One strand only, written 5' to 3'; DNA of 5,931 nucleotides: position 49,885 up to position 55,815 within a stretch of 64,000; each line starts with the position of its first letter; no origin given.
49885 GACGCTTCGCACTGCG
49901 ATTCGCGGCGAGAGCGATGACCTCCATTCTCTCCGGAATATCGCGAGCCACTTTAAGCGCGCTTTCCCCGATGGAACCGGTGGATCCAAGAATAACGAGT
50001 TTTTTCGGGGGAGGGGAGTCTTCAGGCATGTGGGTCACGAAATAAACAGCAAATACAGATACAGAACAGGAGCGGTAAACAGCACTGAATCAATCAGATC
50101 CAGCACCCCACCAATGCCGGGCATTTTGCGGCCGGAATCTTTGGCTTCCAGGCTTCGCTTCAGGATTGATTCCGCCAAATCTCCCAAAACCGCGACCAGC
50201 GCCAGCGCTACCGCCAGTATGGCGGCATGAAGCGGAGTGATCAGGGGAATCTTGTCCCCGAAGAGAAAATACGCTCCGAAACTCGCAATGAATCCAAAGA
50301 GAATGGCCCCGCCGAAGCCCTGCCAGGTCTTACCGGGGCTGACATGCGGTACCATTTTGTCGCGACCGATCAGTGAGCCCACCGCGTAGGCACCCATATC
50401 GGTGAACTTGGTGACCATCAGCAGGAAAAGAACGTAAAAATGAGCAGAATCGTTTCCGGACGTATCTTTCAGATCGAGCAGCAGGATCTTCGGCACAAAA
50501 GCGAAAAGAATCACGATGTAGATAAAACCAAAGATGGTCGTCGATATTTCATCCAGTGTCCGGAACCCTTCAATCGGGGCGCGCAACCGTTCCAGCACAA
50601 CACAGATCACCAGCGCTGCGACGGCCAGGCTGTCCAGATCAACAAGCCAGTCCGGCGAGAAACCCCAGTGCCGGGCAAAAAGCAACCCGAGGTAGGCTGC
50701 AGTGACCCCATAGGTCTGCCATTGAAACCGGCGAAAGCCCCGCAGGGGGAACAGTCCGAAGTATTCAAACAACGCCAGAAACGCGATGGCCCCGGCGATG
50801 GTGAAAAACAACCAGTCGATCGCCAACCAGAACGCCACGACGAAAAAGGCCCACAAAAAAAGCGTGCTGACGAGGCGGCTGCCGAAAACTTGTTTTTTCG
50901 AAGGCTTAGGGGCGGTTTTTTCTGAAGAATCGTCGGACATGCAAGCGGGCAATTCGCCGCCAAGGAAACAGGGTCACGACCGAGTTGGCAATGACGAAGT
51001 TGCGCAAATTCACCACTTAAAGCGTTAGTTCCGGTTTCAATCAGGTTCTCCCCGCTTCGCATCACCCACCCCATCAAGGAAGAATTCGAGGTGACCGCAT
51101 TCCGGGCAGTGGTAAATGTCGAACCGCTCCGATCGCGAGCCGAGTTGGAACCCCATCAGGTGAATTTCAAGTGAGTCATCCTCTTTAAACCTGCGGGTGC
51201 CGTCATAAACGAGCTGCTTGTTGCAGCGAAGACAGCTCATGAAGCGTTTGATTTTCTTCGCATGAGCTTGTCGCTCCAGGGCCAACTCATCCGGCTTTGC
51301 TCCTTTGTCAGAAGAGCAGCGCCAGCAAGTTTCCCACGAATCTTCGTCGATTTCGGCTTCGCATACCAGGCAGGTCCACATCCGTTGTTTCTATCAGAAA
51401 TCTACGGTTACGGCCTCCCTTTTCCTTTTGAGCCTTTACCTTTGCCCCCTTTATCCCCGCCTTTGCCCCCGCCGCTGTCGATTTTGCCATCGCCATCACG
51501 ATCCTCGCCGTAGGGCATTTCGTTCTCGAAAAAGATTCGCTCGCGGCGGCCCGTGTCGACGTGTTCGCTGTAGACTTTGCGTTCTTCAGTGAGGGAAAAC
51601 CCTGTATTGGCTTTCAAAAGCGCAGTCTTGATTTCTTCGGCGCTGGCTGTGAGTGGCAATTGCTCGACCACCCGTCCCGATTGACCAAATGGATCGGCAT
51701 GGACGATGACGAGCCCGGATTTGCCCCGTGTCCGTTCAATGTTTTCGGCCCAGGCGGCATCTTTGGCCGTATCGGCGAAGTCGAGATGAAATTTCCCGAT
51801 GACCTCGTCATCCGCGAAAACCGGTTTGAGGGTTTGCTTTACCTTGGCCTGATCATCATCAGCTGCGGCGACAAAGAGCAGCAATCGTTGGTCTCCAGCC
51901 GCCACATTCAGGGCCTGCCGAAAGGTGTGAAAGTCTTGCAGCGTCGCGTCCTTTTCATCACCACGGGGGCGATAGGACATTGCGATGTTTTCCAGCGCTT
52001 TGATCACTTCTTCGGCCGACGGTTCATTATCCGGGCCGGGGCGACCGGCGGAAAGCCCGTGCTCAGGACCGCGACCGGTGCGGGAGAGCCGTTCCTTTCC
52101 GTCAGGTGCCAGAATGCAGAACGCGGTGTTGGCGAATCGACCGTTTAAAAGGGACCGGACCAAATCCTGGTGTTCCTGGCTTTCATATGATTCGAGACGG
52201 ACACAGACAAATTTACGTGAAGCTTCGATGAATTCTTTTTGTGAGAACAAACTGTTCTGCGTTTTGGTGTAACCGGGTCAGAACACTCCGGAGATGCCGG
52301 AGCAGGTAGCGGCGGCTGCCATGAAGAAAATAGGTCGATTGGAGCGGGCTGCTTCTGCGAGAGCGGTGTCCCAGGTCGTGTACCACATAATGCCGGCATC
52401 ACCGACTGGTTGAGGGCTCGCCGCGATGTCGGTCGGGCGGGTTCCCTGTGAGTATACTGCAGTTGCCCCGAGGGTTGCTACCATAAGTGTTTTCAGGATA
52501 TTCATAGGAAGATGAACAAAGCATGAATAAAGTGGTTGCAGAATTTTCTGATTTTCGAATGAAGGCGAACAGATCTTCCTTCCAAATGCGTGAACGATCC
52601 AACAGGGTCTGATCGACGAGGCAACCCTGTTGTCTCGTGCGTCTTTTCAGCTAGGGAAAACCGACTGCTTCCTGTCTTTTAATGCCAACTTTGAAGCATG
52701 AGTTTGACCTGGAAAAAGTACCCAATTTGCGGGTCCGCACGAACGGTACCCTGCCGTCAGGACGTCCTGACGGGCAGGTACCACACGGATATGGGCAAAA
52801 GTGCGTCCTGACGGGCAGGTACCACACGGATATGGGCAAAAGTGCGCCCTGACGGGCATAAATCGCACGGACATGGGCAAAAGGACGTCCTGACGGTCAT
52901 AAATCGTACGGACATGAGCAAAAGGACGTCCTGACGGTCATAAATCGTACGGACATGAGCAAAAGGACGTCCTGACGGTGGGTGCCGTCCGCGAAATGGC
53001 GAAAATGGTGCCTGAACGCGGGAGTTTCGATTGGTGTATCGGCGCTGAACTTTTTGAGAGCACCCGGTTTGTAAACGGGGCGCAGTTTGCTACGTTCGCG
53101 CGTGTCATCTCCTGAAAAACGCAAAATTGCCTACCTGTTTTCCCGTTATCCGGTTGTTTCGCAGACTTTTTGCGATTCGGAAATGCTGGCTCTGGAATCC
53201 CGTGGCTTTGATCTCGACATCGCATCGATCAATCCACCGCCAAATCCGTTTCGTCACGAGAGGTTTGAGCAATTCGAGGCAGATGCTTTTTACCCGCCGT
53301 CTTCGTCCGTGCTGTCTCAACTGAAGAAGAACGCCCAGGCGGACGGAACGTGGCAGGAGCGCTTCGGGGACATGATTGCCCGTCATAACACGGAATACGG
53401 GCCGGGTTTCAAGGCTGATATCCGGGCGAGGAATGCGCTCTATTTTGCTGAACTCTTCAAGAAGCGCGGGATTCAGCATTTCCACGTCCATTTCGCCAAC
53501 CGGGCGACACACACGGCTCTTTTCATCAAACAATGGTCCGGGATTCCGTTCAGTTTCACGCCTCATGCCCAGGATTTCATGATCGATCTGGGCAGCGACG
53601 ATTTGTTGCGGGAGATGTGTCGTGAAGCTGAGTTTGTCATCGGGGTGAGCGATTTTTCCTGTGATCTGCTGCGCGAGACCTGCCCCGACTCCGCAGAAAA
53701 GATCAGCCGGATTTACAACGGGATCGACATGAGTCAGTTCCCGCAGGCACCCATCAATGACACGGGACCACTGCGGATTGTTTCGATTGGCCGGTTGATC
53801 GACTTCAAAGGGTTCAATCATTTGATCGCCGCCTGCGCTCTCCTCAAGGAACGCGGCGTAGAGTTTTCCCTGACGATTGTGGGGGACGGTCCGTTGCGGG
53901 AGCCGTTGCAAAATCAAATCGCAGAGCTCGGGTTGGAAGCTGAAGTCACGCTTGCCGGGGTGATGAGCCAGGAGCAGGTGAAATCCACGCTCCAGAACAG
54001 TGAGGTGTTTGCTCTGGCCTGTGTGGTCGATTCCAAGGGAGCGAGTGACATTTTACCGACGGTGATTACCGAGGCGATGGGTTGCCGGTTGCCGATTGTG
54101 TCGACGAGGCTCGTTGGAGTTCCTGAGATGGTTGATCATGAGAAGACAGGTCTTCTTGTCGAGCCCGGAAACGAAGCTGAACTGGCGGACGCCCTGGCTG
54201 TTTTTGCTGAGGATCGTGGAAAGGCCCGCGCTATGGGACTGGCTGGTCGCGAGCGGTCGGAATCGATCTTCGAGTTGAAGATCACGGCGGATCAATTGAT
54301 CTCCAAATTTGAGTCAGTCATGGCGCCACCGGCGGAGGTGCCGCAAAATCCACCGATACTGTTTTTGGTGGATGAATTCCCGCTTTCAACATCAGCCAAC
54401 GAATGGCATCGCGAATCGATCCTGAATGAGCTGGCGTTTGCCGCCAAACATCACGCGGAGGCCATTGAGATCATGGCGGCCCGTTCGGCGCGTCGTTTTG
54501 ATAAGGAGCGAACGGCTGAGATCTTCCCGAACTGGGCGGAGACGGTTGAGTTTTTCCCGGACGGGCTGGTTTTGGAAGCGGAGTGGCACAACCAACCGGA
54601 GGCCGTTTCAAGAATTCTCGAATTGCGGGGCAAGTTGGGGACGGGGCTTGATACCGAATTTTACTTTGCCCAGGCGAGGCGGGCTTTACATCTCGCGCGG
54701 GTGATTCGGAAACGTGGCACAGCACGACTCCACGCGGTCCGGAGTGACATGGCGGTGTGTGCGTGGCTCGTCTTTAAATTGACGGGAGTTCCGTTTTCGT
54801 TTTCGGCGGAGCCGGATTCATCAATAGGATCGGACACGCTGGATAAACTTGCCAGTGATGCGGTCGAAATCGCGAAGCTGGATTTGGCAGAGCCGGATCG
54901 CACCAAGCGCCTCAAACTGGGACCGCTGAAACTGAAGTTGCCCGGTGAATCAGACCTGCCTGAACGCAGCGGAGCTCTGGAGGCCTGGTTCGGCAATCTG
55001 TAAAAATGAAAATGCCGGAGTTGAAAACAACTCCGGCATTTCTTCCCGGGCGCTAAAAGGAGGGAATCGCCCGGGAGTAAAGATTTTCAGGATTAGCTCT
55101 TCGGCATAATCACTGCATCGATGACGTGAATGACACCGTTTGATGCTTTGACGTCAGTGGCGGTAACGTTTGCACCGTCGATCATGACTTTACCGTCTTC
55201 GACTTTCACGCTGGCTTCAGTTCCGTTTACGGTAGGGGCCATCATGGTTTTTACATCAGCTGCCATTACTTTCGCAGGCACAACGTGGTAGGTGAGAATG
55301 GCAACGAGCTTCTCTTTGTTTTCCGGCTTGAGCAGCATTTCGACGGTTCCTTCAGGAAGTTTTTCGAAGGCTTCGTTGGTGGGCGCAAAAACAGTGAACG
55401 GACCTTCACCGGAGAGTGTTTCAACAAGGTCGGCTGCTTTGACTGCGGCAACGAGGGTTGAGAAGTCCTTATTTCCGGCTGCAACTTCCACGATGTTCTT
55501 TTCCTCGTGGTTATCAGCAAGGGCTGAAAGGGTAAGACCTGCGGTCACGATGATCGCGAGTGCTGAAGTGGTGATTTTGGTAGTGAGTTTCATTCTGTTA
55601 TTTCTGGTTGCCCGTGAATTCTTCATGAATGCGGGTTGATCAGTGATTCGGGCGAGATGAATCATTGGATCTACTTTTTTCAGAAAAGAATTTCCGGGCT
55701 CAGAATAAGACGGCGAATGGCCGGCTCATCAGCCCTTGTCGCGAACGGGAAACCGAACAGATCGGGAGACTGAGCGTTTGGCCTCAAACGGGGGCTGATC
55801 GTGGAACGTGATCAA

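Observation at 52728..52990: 41-bp tandem array 2 (~6 copies, two diverged subfamilies of units) next to an inverted REP-like hairpin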

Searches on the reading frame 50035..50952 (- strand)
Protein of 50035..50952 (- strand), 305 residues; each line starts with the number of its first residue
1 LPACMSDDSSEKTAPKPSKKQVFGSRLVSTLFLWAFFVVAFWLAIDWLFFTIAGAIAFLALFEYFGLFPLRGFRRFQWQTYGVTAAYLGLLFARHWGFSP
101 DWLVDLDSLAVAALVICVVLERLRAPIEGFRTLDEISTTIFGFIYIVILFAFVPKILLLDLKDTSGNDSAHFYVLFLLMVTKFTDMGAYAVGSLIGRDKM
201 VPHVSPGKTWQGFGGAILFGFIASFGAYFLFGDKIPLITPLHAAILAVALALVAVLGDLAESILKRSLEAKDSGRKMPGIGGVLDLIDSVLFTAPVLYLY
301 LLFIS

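Call 10: search_protein_families(library=pfam, proteins=[window:50035-50952:-])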
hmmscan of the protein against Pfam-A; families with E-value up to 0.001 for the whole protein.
window:50035-50952:- (305 aa): 2 families
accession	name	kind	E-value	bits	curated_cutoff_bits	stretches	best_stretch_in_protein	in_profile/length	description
PF01148.25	CTP_transf_1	-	4.6e-49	168.1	24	1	25-302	2-262/264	Cytidylyltransferase family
PF01864.22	CarS-like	-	0.00021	21.8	22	1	206-296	46-139/175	CDP-archaeol synthase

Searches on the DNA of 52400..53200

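Call 49: search_rna_families(source=window, start=52400, end=53200, threshold=evalue, max_evalue=5)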
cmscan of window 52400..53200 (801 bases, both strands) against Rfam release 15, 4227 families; matches with E-value up to 5: 2.
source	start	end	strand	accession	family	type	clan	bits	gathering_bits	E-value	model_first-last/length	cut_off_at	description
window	52724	52840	-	RF01746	mraW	Cis-reg;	-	17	50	1.4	1-107/107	no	mraW RNA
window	52722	52805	+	RF01746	mraW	Cis-reg;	-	15.6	50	3.3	1-107/107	no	mraW RNA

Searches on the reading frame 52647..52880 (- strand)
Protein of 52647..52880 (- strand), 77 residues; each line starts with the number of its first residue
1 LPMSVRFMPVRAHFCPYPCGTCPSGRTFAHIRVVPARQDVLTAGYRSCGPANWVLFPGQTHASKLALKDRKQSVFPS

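Call 81: search_protein_families(library=pfam, proteins=[window:52647-52880:-, window:52651-52839:-], max_evalue=1)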
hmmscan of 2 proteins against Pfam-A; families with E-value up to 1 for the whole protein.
window:52647-52880:- (77 aa): 0 families

window:52651-52839:- (62 aa): 0 families

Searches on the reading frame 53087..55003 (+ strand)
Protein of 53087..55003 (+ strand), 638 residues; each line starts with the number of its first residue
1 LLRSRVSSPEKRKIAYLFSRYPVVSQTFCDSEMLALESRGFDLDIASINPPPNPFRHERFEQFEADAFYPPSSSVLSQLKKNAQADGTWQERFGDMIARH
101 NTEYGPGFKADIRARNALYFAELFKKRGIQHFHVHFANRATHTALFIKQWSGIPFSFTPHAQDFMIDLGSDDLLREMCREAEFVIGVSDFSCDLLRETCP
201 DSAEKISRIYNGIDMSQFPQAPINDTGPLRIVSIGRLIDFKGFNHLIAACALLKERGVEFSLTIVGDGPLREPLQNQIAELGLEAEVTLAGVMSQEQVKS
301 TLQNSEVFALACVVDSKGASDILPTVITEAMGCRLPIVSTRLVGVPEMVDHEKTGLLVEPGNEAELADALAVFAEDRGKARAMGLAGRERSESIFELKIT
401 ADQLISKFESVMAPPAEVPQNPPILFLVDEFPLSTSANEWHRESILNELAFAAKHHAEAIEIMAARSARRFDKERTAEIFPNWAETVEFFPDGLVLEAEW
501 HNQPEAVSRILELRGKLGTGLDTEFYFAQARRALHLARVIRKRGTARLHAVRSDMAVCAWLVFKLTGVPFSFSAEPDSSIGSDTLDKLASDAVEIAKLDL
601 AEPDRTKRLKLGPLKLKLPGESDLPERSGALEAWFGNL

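Call 10: search_protein_families(library=pfam, proteins=[window:53087-55003:+])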
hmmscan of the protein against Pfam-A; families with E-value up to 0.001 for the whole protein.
window:53087-55003:+ (638 aa): 4 families
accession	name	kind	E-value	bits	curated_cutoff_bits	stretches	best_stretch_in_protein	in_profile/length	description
PF00534.26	Glycos_transf_1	-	2.4e-33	115.5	26.4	1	222-390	9-172/172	Glycosyl transferases group 1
PF13692.12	Glyco_trans_1_4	-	1.2e-28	100.6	27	1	230-374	3-140/142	Glycosyl transferases group 1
PF13439.12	Glyco_transf_4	-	7.9e-12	46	28.5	1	107-216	51-169/170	Glycosyltransferase Family 4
PF13524.12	Glyco_trans_1_2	-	9.7e-06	26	25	1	286-404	28-142/144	Glycosyl transferase-like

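Call 14: find_related_loci(query=window:53087-55003:+, collection=genome_contigs, flank=10000)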
Query window:53087-55003:+ (638 aa) in genome_contigs; peptide patterns used: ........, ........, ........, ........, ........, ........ (x = any residue, [..] = any of these).
41 stretches matched a pattern; 16 encode a relative of the query (tblastn E <= 1e-3); 16 distinct loci.
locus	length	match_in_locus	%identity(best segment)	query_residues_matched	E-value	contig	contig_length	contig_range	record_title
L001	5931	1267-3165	80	6-638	0e+0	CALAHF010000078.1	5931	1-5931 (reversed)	MAG TPA_asm: uncultured Verrucomicrobiales bacterium isolate ERR2206768_bin.6_CONCOCT_v1.1_MAG genome assembly, contig:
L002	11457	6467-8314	72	13-627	0e+0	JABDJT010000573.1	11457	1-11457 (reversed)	MAG: Verrucomicrobiales bacterium isolate SS_bin_30 k127_1378409, whole genome shotgun sequence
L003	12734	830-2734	54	6-638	0e+0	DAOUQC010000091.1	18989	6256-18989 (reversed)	MAG TPA_asm: Verrucomicrobiota bacterium isolate CSMAG_116 CSMAG_116_k141_273276_length_18989_cov_53.8753, whole genome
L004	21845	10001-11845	56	1-619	0e+0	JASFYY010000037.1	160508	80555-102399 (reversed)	MAG: Verrucomicrobiota bacterium isolate MAY_MAG_00011 ALL_000000000008, whole genome shotgun sequence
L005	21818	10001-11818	57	12-617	0e+0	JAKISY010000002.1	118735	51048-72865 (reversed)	MAG: Verrucomicrobiales bacterium isolate D96SM.bin.29 NODE_56_length_118735_cov_4.871430, whole genome shotgun sequence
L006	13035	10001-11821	56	13-619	0e+0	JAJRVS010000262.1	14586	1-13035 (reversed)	MAG: Verrucomicrobia bacterium isolate Dive96_bin10.62 k141_3106164, whole genome shotgun sequence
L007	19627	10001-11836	46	13-638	6e-175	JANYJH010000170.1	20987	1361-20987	MAG: Phragmitibacter sp. isolate GL140_3_metabinner_74 GL140_3_k141_1275070, whole genome shotgun sequence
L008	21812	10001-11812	46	11-617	3e-164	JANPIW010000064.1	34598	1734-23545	MAG: Verrucomicrobiaceae bacterium isolate VAR_61_metabat_502_sub VAR_61_k141_1852582, whole genome shotgun sequence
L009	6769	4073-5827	49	14-607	6e-165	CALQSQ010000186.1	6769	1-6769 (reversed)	MAG: Akkermansia muciniphila isolate HRSG-E1-bin-74 genome assembly, contig: HRSG-E1-C7365, whole genome shotgun sequenc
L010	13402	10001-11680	46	7-590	2e-147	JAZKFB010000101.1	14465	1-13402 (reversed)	MAG: Verrucomicrobiota bacterium isolate DC_HB_02_SPN181219-bin059 DCHB02SPN_B059_0_000000000101, whole genome shotgun s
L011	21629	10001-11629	46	13-579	2e-147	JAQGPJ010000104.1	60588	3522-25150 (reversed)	MAG: Verrucomicrobiales bacterium isolate RYN_636 scaffold_1853604, whole genome shotgun sequence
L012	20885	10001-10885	27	116-413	1e-19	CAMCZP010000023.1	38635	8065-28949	MAG: Leptospira interrogans serovar Manilae isolate MsH-30apr19-140 genome assembly, contig: MsH-30apr19-C1488, whole ge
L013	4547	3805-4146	36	305-423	1e-16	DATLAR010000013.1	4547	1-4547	MAG TPA_asm: Planctomycetota bacterium isolate SMAG_U14276 k141_6989, whole genome shotgun sequence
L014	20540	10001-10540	27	226-411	1e-11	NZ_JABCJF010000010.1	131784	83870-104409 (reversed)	Chryseobacterium aquaticum strain C-174 Seq10, whole genome shotgun sequence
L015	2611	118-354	37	305-383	8e-11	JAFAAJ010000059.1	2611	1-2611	MAG: Bacteroidetes bacterium isolate OH_PFB_76 k127_163991, whole genome shotgun sequence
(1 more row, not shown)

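Call 21: find_homologous_proteins(query=window:53087-55003:+, max_evalue=1e-50)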
Query window:53087-55003:+ (638 aa): 2869 proteins with E <= 1e-50 among 8000 candidates; the best 120 are listed.
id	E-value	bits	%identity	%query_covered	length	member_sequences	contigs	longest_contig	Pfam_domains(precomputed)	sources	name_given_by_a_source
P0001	0.0e+0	1369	100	95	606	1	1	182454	PF00534.27,PF13524.13,PF13439.13,PF13692.13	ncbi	-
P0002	0.0e+0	1146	78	99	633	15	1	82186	PF00534.27,PF13439.13,PF13692.13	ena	-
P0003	0.0e+0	1028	71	98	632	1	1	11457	PF00534.27,PF13579.13,PF13524.13,PF13439.13,PF13692.13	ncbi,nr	ncbi:MAG: glycosyltransferase [Verrucomicrobiales bacterium]|nr:glycosyltransferase [Verrucomicrobia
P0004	1.1e-249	848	60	99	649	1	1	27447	PF00534.27,PF13524.13,PF13439.13,PF13692.13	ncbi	-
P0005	4.9e-249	846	60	99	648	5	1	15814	PF00534.27,PF13524.13,PF13439.13,PF20706.4,PF13692.13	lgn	-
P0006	4.5e-247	840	60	98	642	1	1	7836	PF00534.27,PF13524.13,PF13439.13,PF20706.4,PF13692.13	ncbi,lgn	-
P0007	1.5e-244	831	60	98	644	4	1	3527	PF00534.27,PF13524.13,PF13439.13,PF20706.4,PF13692.13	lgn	-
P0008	1.6e-244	831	60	99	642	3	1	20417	PF00534.27,PF13524.13,PF13439.13,PF20706.4,PF13692.13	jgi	jgi:glycosyltransferase involved in cell wall biosynthesis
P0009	1.7e-242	825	59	99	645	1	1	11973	PF00534.27,PF13524.13,PF13439.13,PF20706.4,PF13692.13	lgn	-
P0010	2.1e-242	824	60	98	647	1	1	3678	PF00534.27,PF13524.13,PF13439.13,PF13692.13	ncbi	-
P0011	3.7e-241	820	59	99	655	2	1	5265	PF00534.27,PF13524.13,PF13439.13,PF20706.4,PF13692.13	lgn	-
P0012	4.0e-241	820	59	98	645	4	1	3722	PF00534.27,PF13524.13,PF13439.13,PF13692.13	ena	-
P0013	4.0e-240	817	59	99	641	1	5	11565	PF00534.27,PF13524.13,PF13439.13,PF13692.13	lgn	-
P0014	3.3e-236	804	58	98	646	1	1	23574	PF00534.27,PF13524.13,PF13439.13,PF13692.13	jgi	jgi:glycosyltransferase involved in cell wall biosynthesis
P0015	2.1e-235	801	59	98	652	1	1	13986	PF00534.27,PF13524.13,PF13439.13,PF20706.4,PF13692.13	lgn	-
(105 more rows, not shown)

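Call 22: find_encoding_contigs(protein=P0001, flank=10000, max_places=5)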
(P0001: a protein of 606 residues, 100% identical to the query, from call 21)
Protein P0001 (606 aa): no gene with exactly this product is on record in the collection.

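Call 23: find_encoding_contigs(protein=P0002, flank=10000, max_places=10)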
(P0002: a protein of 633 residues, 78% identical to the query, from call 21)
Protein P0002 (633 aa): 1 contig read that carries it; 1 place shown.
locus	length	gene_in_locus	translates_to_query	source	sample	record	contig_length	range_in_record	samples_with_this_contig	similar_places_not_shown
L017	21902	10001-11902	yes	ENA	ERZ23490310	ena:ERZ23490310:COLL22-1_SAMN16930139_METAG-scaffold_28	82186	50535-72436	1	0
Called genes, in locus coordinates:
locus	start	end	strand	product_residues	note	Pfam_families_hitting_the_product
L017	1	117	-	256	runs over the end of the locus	PF02085:Cytochrom_CIII (faint), PF14522:Cytochrome_C7 (faint), PF14537:Cytochrom_c3_2 (faint), PF22113:Mtrc-MtrF_II-IV_dom (faint)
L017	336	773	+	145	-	-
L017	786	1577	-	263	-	PF00977:His_biosynth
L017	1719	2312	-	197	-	-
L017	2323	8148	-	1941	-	PF00082:Peptidase_S8, PF19190:BACON_2, PF22076:Cep192_D6 (faint), PF22544:HYDIN_VesB_CFA65-like_Ig (faint), PF19190:BACON_2, PF04151:PPC (weak)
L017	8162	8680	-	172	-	-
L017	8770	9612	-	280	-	-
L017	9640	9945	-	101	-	-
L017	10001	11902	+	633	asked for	PF13439:Glyco_transf_4, PF00534:Glycos_transf_1, PF13692:Glyco_trans_1_4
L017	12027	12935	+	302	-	PF01148:CTP_transf_1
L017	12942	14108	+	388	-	PF02670:DXP_reductoisom, PF08436:DXP_redisom_C, PF13288:DXPR_C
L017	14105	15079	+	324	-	PF00480:ROK, PF01869:BcrAD_BadFG (weak)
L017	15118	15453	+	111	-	-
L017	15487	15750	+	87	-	-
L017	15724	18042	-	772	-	PF07635:PSCyt1, PF07583:PSCyt2, PF07587:PSD1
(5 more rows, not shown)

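Call 37: list_cluster_members(proteins=[P0001, P0002])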
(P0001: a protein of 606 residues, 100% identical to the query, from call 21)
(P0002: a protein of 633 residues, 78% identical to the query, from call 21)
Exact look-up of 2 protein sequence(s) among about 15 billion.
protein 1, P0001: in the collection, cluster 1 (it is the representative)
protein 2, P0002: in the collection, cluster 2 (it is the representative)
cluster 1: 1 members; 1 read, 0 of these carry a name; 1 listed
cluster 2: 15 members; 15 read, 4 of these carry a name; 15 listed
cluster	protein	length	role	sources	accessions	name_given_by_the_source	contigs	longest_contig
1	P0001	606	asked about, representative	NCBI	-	-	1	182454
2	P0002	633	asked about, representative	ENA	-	-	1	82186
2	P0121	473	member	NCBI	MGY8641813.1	MAG: glycosyltransferase, partial [Verrucomicrobiales bacterium]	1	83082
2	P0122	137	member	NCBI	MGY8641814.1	MAG: hypothetical protein ACKVJU_12070, partial [Verrucomicrobiales bacterium]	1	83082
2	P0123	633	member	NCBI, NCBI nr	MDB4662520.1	glycosyltransferase [Verrucomicrobiales bacterium]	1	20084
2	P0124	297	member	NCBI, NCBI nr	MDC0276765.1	glycosyltransferase, partial [Verrucomicrobiales bacterium] | glycosyltransferase [Verrucomicrobiales bacterium]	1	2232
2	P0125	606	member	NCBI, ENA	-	-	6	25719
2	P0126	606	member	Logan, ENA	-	-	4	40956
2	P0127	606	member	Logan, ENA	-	-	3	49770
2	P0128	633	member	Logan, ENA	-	-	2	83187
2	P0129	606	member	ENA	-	-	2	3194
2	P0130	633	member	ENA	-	-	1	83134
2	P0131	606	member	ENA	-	-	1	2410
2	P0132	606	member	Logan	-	-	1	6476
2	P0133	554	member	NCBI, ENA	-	-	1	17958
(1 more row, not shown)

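Call 53: find_related_loci(query=window:53102-55003:+, collection=metagenome_contigs, flank=10000)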
Query window:53102-55003:+ (633 aa) in metagenome_contigs; peptide patterns used: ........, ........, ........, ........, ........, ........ (x = any residue, [..] = any of these).
47 stretches matched a pattern; 7 encode a relative of the query (tblastn E <= 1e-3); 7 distinct loci.
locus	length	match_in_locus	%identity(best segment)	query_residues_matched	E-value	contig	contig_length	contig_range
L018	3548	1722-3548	79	1-609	0e+0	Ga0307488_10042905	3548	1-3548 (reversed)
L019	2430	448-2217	52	4-605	0e+0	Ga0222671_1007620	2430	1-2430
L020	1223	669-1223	61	8-197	5e-76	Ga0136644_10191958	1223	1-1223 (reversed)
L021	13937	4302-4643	36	300-418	3e-17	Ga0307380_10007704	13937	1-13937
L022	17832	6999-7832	29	128-408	9e-21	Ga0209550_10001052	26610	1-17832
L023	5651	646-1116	30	197-354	3e-11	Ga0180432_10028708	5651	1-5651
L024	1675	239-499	32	321-406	2e-10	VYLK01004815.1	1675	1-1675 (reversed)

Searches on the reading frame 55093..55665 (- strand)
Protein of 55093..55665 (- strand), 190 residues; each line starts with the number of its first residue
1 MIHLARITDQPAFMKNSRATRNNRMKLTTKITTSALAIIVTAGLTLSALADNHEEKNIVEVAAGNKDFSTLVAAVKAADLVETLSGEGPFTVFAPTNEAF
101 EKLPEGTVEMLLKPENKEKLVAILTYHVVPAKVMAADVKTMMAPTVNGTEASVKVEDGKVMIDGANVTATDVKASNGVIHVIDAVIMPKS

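Call 10: search_protein_families(library=pfam, proteins=[window:55093-55665:-])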
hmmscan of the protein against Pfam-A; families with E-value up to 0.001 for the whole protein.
window:55093-55665:- (190 aa): 1 family
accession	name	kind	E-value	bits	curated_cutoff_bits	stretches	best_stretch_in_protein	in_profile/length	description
PF02469.27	Fasciclin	-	4e-41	140.5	22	1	67-188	2-123/123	Fasciclin domain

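Call 16: find_encoding_contigs(protein=window:55093-55665:-, flank=10000, max_places=10)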
Protein window:55093-55665:- (190 aa): no gene with exactly this product is on record in the collection.
